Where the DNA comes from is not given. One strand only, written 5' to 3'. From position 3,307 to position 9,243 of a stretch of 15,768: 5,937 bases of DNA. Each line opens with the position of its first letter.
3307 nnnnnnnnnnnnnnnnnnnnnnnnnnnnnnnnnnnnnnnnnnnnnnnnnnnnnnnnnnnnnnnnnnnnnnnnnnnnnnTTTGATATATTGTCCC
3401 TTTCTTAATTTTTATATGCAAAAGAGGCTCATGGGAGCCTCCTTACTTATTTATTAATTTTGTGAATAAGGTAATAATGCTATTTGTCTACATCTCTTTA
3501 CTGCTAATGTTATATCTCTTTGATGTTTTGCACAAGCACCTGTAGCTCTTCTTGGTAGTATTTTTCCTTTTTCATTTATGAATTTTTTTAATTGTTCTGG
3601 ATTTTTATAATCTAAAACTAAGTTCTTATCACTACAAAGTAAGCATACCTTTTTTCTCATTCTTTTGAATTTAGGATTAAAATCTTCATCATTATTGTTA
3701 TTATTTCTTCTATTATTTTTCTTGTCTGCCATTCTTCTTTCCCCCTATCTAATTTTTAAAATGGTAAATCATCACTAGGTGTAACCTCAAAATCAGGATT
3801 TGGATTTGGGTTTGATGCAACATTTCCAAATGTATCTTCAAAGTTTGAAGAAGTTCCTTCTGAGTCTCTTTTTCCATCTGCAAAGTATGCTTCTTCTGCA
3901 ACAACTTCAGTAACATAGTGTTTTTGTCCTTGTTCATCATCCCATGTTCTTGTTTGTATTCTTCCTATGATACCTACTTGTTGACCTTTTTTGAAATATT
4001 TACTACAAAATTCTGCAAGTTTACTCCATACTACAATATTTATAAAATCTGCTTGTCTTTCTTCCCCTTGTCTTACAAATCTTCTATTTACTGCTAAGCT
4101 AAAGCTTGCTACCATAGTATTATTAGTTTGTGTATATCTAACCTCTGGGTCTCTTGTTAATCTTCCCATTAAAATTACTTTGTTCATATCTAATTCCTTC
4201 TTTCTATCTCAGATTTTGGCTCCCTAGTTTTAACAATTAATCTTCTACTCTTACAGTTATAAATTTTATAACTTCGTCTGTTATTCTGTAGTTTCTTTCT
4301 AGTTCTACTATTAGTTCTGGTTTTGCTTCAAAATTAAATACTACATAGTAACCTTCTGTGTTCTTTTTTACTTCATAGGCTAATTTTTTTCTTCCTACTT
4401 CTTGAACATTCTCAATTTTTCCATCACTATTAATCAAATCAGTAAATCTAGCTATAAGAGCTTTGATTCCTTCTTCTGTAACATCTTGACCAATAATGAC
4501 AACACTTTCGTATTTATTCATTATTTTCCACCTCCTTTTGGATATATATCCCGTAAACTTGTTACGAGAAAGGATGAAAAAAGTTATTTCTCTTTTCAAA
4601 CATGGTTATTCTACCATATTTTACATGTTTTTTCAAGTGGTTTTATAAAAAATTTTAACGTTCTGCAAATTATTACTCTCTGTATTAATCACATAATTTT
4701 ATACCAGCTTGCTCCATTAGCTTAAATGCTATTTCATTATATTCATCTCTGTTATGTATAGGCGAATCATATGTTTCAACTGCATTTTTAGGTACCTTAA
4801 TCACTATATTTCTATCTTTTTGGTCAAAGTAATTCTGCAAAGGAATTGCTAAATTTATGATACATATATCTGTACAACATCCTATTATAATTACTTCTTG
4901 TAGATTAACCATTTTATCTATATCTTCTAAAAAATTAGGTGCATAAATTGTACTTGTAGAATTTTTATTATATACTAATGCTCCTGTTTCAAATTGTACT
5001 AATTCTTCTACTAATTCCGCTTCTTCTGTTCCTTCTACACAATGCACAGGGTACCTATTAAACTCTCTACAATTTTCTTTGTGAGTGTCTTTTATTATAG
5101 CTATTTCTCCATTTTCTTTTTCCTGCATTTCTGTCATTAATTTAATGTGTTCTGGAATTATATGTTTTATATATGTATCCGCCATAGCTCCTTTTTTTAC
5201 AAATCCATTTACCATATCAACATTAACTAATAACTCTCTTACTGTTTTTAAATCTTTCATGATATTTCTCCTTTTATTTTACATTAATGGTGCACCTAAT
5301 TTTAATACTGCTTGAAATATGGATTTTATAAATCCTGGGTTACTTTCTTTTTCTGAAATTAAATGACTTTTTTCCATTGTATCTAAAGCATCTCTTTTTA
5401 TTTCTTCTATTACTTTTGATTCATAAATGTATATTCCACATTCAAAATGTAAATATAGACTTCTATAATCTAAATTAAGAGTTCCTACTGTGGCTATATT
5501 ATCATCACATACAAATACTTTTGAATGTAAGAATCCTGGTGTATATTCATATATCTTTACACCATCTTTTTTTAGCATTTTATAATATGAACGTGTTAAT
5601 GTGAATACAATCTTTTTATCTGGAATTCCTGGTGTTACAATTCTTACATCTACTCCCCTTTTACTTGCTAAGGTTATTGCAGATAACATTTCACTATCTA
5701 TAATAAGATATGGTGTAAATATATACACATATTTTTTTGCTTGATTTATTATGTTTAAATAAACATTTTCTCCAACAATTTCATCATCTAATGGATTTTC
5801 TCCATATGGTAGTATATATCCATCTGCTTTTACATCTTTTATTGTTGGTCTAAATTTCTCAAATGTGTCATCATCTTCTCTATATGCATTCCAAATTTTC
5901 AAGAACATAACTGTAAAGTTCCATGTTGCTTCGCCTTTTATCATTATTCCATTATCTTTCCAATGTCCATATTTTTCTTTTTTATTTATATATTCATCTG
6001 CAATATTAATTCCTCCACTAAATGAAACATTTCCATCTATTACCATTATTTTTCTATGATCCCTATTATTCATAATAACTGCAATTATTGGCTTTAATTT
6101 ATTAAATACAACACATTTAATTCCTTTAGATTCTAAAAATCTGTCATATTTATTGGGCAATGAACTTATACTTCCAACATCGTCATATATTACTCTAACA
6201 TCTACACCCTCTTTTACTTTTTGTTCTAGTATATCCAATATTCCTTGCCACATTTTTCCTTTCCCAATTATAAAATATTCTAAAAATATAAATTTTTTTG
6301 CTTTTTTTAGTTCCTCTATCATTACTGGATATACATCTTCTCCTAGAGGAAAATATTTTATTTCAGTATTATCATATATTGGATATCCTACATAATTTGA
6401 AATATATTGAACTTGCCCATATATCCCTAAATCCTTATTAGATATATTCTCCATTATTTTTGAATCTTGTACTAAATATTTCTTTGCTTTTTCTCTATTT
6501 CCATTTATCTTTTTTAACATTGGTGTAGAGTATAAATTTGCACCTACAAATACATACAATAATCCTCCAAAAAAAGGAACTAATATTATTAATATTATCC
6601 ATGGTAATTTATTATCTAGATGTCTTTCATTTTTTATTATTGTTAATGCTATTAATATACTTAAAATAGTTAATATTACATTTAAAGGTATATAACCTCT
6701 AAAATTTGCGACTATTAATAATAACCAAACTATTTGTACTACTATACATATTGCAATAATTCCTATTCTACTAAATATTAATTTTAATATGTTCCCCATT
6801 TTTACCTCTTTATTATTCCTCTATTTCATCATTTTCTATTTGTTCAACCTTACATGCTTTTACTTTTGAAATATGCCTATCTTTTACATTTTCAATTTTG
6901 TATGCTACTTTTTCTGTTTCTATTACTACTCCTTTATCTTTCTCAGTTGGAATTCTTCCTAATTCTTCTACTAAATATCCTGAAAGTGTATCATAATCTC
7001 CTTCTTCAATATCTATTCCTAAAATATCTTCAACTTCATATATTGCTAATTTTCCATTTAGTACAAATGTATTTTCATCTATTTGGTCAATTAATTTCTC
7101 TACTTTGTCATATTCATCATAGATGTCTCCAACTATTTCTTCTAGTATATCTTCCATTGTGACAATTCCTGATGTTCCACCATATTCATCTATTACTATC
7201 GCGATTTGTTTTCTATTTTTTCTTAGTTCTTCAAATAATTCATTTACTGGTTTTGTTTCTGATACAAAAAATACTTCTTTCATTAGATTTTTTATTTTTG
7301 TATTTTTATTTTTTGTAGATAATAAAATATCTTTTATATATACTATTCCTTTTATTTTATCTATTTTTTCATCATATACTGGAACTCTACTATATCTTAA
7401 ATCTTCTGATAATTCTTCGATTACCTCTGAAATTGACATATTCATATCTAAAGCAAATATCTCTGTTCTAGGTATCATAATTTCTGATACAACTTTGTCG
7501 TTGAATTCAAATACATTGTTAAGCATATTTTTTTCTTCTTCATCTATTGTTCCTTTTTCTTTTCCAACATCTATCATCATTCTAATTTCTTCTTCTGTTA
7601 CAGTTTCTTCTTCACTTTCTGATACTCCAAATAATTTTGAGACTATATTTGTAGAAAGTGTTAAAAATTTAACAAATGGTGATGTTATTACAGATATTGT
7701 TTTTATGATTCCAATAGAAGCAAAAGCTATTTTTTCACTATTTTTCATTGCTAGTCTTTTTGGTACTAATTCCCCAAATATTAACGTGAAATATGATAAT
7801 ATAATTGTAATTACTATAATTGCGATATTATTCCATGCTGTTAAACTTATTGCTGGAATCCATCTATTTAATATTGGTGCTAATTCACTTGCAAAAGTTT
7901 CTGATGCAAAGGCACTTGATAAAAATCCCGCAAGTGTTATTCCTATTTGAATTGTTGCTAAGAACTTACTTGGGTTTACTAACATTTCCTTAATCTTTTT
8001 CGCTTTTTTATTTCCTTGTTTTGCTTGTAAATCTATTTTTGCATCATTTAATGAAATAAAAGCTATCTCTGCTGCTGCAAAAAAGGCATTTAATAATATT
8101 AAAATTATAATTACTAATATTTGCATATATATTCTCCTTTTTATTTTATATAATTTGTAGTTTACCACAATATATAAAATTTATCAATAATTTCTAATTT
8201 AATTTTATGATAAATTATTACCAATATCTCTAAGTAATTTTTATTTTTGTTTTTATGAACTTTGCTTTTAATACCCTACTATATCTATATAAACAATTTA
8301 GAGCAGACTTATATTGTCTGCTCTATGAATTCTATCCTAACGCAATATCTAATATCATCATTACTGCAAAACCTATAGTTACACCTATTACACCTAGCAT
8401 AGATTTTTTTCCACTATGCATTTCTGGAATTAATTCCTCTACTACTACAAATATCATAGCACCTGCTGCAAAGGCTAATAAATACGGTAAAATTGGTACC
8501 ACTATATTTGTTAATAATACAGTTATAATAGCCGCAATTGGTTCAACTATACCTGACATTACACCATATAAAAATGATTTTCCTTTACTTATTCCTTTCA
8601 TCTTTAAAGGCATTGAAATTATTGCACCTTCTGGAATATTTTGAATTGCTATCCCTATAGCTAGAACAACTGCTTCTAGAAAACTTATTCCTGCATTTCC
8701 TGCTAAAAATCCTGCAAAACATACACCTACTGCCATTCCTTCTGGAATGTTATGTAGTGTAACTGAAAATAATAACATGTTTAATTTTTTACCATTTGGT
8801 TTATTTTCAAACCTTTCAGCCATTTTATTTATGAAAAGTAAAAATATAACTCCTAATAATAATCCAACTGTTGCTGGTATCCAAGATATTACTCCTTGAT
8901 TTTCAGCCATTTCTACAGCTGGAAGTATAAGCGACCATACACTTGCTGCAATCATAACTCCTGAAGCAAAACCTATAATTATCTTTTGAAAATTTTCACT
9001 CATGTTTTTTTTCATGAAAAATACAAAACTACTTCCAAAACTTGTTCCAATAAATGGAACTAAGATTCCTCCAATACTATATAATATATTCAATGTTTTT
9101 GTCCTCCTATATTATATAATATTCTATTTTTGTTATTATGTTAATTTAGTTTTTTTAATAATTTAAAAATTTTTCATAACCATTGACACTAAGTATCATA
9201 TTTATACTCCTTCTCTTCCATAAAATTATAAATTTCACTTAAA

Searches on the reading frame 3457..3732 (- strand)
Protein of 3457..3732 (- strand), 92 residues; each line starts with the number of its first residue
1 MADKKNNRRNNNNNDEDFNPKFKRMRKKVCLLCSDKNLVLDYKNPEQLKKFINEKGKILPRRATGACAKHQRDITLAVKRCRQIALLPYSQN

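Call 66: search_protein_families(library=pfam, proteins=[window:3457-3732:-], max_evalue=0.001)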
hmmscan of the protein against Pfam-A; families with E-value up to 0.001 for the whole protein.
window:3457-3732:- (92 aa): 1 family
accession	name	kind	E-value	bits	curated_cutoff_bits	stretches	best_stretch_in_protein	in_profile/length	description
PF01084.26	Ribosomal_S18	-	1.3e-24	86.4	21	1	36-87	1-52/52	Ribosomal protein S18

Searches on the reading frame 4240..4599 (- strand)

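Call 66: search_protein_families(library=pfam, proteins=[window:4240-4599:-], max_evalue=0.001)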
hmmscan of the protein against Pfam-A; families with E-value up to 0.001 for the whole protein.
window:4240-4599:- (120 aa): 1 family
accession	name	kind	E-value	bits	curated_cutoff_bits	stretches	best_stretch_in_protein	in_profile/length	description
PF01250.22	Ribosomal_S6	-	7.4e-29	100.2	27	1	29-117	1-90/90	Ribosomal protein S6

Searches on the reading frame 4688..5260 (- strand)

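Call 66: search_protein_families(library=pfam, proteins=[window:4688-5260:-], max_evalue=0.001)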
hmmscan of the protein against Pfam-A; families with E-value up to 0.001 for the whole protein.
window:4688-5260:- (191 aa): 1 family
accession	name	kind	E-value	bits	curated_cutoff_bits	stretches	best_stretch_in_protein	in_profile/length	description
PF00857.26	Isochorismatase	-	3e-16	60.4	27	1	10-190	2-171/175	Isochorismatase domain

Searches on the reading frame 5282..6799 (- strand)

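Call 66: search_protein_families(library=pfam, proteins=[window:5282-6799:-], max_evalue=0.001)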
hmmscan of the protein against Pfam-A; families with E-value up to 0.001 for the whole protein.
window:5282-6799:- (506 aa): 3 families
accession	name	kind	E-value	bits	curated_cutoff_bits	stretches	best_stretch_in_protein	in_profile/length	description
PF13091.12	PLDc_2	-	3.4e-41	140.6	27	2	348-469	2-126/132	PLD-like domain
PF00614.28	PLDc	-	1.4e-13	50.7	21.9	2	421-447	2-28/28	Phospholipase D Active site motif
PF13396.11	PLDc_N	-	4.2e-09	36.7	23.3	1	45-86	1-41/42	Phospholipase_D-nuclease N-terminal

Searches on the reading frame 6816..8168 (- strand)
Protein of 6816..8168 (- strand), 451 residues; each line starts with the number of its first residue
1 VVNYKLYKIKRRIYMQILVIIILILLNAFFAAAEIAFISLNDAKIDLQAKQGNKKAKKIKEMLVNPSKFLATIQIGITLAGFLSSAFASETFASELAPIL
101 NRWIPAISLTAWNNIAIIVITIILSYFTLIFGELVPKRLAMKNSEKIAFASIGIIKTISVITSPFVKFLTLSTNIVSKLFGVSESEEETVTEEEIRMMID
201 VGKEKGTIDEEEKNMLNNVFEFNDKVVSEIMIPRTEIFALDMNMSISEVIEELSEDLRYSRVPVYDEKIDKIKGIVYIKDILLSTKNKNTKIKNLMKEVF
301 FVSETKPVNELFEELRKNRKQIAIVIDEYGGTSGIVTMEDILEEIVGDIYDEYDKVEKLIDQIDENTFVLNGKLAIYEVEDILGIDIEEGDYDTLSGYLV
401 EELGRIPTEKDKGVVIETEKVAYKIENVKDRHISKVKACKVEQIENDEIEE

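Call 66: search_protein_families(library=pfam, proteins=[window:6816-8168:-], max_evalue=0.001)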
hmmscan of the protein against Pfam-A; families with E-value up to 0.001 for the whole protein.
window:6816-8168:- (451 aa): 3 families
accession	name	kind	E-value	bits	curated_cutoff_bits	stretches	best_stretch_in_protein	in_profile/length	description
PF01595.25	CNNM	-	1.1e-54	185.3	28.4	1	18-212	1-181/181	Cyclin M transmembrane N-terminal domain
PF03471.22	CorC_HlyC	-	1.2e-19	70.5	27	1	362-438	2-77/81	Transporter associated domain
PF00571.33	CBS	-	1.9e-18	66.9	24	2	294-346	3-56/57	CBS domain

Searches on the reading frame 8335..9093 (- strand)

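Call 66: search_protein_families(library=pfam, proteins=[window:8335-9093:-], max_evalue=0.001)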
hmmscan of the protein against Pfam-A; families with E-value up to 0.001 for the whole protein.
window:8335-9093:- (253 aa): 1 family
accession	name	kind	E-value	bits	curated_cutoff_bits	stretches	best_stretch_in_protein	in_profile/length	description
PF02535.28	Zip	-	4.8e-25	88.9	35.1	2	106-248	180-322/323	ZIP Zinc transporter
